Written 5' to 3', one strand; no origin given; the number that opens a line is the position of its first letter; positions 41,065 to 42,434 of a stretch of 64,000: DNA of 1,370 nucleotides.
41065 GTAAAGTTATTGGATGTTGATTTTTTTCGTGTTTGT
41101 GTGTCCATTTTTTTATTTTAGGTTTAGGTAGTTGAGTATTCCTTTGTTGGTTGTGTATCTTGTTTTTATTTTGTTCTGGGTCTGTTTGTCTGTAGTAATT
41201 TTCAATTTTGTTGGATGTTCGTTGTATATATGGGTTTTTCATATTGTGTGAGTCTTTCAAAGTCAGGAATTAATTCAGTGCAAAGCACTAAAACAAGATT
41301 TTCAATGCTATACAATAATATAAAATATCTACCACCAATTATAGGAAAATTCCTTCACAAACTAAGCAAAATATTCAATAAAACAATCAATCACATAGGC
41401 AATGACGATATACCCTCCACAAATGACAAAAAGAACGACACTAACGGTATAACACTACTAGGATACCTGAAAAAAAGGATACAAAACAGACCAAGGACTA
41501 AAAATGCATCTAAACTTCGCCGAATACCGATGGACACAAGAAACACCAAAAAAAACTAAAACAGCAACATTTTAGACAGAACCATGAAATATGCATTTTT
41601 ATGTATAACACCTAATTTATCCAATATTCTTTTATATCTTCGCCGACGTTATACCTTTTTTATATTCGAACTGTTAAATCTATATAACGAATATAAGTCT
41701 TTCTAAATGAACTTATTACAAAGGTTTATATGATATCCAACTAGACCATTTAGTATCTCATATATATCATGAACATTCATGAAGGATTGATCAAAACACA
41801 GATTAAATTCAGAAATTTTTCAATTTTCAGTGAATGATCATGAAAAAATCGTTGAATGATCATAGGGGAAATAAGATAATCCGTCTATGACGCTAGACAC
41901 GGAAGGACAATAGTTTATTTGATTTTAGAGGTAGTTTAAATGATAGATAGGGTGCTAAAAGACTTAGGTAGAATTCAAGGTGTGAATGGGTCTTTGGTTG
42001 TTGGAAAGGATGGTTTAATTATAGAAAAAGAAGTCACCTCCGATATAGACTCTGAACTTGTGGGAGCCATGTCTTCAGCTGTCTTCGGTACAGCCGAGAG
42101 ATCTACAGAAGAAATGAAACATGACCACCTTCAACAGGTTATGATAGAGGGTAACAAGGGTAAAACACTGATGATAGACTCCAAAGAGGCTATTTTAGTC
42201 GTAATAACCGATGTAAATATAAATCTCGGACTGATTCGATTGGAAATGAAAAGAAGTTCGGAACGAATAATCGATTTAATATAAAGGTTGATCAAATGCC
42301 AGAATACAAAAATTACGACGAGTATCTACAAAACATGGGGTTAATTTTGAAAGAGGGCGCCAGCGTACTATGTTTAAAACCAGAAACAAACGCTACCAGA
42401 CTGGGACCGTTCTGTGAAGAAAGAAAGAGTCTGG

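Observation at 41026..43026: ~130-bp direct repeats bracket a Roadblock/LC7-V4R two-gene cassette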

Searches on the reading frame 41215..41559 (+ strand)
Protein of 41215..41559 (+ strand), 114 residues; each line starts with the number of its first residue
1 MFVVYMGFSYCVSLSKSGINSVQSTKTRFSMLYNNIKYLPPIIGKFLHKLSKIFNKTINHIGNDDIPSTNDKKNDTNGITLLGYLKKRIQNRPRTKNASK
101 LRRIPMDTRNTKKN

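Call 11: search_protein_families(library=pfam, proteins=[window:41215-41559:+], max_evalue=0.01)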
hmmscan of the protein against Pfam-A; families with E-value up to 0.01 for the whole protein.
window:41215-41559:+ (114 aa): 0 families

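Call 49: search_protein_representatives(protein=window:41215-41559:+)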
Query: 114 residues. Proteins with E-value up to 0.001 (for the whole library): 24; up to 1e-10: 3; up to 1e-30: 1. The best 24 are listed.
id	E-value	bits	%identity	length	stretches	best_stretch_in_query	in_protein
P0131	1.6e-64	230.9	99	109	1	6-114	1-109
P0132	2.4e-14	69.6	56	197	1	20-92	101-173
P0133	2.9e-14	69.3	64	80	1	23-75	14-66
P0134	3.2e-09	53.1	37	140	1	14-110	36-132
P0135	8.1e-09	51.8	39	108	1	20-104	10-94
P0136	1.1e-07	48.2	38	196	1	21-105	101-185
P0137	2.9e-07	46.8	39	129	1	26-104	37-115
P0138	3.3e-07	46.6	45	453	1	22-98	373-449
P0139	6.2e-07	45.8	47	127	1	21-71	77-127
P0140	1.2e-06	44.8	41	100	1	28-97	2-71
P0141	3.4e-06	43.4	45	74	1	21-71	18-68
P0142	6.0e-06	42.6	34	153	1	21-110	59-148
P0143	8.7e-06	42.1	45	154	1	21-71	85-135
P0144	3.3e-05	40.2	39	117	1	20-91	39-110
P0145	4.7e-05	39.7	43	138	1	21-71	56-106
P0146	5.1e-05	39.6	34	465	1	23-111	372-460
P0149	2.3e-04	37.5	34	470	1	20-110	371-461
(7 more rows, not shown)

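Call 51: search_protein_families(library=pfam, proteins=[P0138, P0146, P0149, P0132, P0136], max_evalue=0.01)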
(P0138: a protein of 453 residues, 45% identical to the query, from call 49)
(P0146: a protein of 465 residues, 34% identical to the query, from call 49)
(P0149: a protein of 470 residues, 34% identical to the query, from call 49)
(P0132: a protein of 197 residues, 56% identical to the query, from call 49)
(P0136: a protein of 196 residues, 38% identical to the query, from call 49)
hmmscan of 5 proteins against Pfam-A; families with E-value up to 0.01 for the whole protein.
P0138 (453 aa): 3 families
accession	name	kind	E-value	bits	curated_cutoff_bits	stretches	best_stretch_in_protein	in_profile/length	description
PF11932.13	DUF3450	-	1.7e-06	28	32.6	1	320-407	26-111/241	Protein of unknown function (DUF3450)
PF01610.23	DDE_Tnp_ISL3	-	3.6e-05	24.1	23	1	226-425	36-214/240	Transposase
PF18829.7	Importin_rep_6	-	0.003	18.3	23.9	0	325-390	36-107/110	Importin repeat 6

P0146 (465 aa): 1 family
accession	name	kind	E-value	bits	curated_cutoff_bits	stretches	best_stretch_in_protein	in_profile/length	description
PF25208.1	DUF7838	-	0.0048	17.2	28.5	0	55-100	3-45/55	Domain of unknown function (DUF7838)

P0149 (470 aa): 0 families

P0132 (197 aa): 0 families

P0136 (196 aa): 0 families
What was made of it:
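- One of these reaches Pfam's threshold for DDE_Tnp_ISL3 (24.1 bits against a cut-off of 23; call 51).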

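Call 55: search_protein_families(library=ncbifam, proteins=[P0138, P0146, P0149], max_evalue=1)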
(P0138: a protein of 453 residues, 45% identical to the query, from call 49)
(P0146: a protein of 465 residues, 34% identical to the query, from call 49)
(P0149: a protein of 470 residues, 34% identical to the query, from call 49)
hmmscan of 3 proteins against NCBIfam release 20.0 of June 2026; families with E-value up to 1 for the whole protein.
P0138 (453 aa): 25 families
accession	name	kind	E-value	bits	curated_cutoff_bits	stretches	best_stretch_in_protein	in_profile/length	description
NF033517.1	transpos_IS66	equivalog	2.6e-10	40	180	1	48-426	17-335/387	IS66 family transposase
NF033550.5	transpos_ISL3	equivalog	2.7e-10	39.9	180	1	84-415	45-334/370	ISL3 family transposase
NF041731.2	transpos_ISH6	equivalog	4.9e-07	28.8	240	2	371-429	313-374/414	ISH6 family transposase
NF041559.1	BTH_I2691_fam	subfamily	7.9e-05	21.4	150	1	271-396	273-396/858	T6SS effector BTH_I2691 family protein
TIGR02169.1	SMC_prok_A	equivalog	8.8e-05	20.4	729.4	1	271-408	298-437/1165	chromosome segregation protein SMC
TIGR02168.1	SMC_prok_B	equivalog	9.7e-05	20.3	567.35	1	279-403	229-362/1181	chromosome segregation protein SMC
NF045487.1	ASRP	equivalog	0.00041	19.1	300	1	277-404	322-448/593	archaea-specific SMC-related protein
NF003034.1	PRK03918.1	equivalog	0.00094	17.3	700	1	282-415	200-346/878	DNA double-strand break repair ATPase Rad50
NF002572.0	PRK02224.1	equivalog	0.00095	17.6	1087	1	272-425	255-401/888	DNA double-strand break repair ATPase Rad50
NF045780.1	TrlF_fam_ATP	equivalog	0.001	17.9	350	1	285-449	425-618/944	TrlF family AAA-like ATPase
NF041035.1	Rad50_Halo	equivalog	0.0016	16.9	1000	1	271-413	254-397/883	DNA double-strand break repair ATPase Rad50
TIGR03495.1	phage_LysB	equivalog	0.002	18.4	92.75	1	282-363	26-100/135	Rz-like lysis system protein LysB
NF053712.1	repair_DEAH_YoaA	equivalog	0.003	16.3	680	1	269-381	242-354/630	DNA repair helicase YoaA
TIGR02182.1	GRXB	equivalog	0.0032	17.2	186.65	1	322-414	74-165/209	GrxB family glutaredoxin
NF007702.0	PRK10387.1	equivalog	0.014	15.2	133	1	321-412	74-164/215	glutaredoxin 2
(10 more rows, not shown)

P0146 (465 aa): 12 families
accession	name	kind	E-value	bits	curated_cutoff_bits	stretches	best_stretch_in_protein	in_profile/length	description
NF033550.5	transpos_ISL3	equivalog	2.4e-07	30.2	180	2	83-138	44-98/370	ISL3 family transposase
NF033517.1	transpos_IS66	equivalog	5.3e-06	25.8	180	2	80-177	55-151/387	IS66 family transposase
NF035934.1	ESAT6_2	subfamily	0.0011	19.1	100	1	323-399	1-75/96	pore-forming ESAT-6 family protein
NF053767.1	CIS13_fam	equivalog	0.0015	17.8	370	1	324-417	234-330/392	CIS13 family contractile injection system protein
NF045487.1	ASRP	equivalog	0.0015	17.3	300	1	284-409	367-486/593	archaea-specific SMC-related protein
NF053712.1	repair_DEAH_YoaA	equivalog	0.003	16.3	680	1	263-372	239-348/630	DNA repair helicase YoaA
NF045645.1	DVU_1557_fam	equivalog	0.082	13.1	60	1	58-101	2-43/60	DVU_1557 family redox protein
NF041211.1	gluta_UXX_star_2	equivalog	0.083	12.9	100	0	89-113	4-28/71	UXX-star (seleno)protein family 2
TIGR02169.1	SMC_prok_A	equivalog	0.098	10.3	729.4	1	273-399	366-493/1165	chromosome segregation protein SMC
NF041913.1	HVO_2142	equivalog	0.14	12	90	0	60-75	13-28/48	HVO_2142 family zinc finger protein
TIGR00414.1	serS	equivalog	0.67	8.9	301.65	1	275-391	17-125/418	serine--tRNA ligase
NF011481.0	PRK14890.1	equivalog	0.77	9.8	61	0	81-96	41-58/61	putative Zn-ribbon RNA-binding protein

P0149 (470 aa): 6 families
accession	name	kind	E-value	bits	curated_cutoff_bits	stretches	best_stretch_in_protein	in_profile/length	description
NF033517.1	transpos_IS66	equivalog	3.8e-05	22.9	180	1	57-425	26-334/387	IS66 family transposase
NF002572.0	PRK02224.1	equivalog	0.0013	17.2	1087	1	234-407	268-433/888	DNA double-strand break repair ATPase Rad50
NF035934.1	ESAT6_2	subfamily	0.0066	16.6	100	1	335-406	9-80/96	pore-forming ESAT-6 family protein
NF045487.1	ASRP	equivalog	0.083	11.5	300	1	226-407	107-284/593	archaea-specific SMC-related protein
NF010000.0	PRK13473.1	subfamily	0.14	10.8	615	1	349-427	33-111/475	aminobutyraldehyde dehydrogenase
NF000942.0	PRK00094.1-4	subfamily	0.22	10.6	257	1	325-424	33-132/334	NAD(P)H-dependent glycerol-3-phosphate dehydrogenase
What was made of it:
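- On Insertion-sequence remnant (DDE transposase, ISL3/IS66/ISH6-like): NCBIfam ISL3, IS66 and ISH6 scores of 23-40 bits are far below the cut-offs of 180-240 (calls 51, 55).
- NCBIfam gives sub-threshold ISL3, IS66 and ISH6 matches (call 55).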

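Call 56: search_dna_similar(query=P0138, collection=plasmids, mode=protein, max_evalue=0.001, max_rows=10)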
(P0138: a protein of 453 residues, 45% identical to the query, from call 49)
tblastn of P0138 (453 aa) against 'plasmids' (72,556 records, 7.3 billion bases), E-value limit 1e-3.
Records with a match: 4; places in all: 4; records where one place covers at least 80% of the query: 4.
Best place of each record, by identity: <60% 4.
By first word of the organism name: Methanosphaera 2; Halococcus 2.
By predicted mobility (MOB-suite, as given by PLSDB): non-mobilizable 4.
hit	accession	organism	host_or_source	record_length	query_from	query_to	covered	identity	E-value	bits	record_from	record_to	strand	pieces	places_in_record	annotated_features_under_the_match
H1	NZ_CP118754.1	Methanosphaera sp. ISO3-F5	-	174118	58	451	87%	34.5%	6e-59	216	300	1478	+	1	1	hypothetical protein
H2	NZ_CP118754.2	Methanosphaera sp. ISO3-F5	Ovis aries,Ovine rumen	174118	58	451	87%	34.5%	6e-59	216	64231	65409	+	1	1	hypothetical protein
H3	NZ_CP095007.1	Halococcus dombrowskii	Direct from delivered sample,Rock salt ...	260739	60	448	86%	21.6%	2e-16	90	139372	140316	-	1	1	transposase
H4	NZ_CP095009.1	Halococcus dombrowskii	Direct from delivered sample,Rock salt ...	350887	60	448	86%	21.6%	2e-16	90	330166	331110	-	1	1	transposase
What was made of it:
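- A 34.5%-identical copy lies on a Methanosphaera plasmid (call 56).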

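Call 64: get_annotated_region(hit=H2, flank=700)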
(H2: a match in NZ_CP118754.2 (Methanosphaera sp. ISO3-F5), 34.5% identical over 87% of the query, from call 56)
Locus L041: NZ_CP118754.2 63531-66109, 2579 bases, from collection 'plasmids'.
description: Methanosphaera sp. ISO3-F5 plasmid pNP174, complete sequence
organism: Methanosphaera sp. ISO3-F5 (NCBI taxid 1452353)
taxonomy: Archaea; Euryarchaeota; Methanobacteria; Methanobacteriales; Methanobacteriaceae; Methanosphaera; Methanosphaera sp. ISO3-F5
host: -; source: Ovis aries,Ovine rumen; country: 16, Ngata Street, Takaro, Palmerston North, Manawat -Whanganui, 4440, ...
typing (MOB-suite, as given by PLSDB): non-mobilizable
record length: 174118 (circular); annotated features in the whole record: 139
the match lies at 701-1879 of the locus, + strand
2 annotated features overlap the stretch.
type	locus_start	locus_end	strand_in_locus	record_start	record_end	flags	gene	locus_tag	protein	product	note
CDS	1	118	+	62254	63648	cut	-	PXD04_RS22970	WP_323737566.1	MFS transporter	GO:0055085 - transmembrane transport [Evidence IEA]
CDS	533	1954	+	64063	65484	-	-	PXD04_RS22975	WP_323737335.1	hypothetical protein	-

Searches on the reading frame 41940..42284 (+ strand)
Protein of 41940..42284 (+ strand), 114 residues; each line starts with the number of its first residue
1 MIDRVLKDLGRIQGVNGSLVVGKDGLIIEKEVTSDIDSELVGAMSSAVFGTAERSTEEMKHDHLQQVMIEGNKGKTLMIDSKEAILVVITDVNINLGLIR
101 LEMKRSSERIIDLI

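Call 11: search_protein_families(library=pfam, proteins=[window:41940-42284:+], max_evalue=0.01)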
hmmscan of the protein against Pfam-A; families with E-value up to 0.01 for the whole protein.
window:41940-42284:+ (114 aa): 1 family
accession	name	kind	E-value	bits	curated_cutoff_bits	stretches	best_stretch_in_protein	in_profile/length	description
PF03259.23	Robl_LC7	-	2.1e-18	66.3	23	1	1-90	1-91/91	Roadblock/LC7 domain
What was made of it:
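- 41940..42284 (+): Roadblock/LC7 gene (passenger). Pfam PF03259, E = 2e-18 (call 11).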
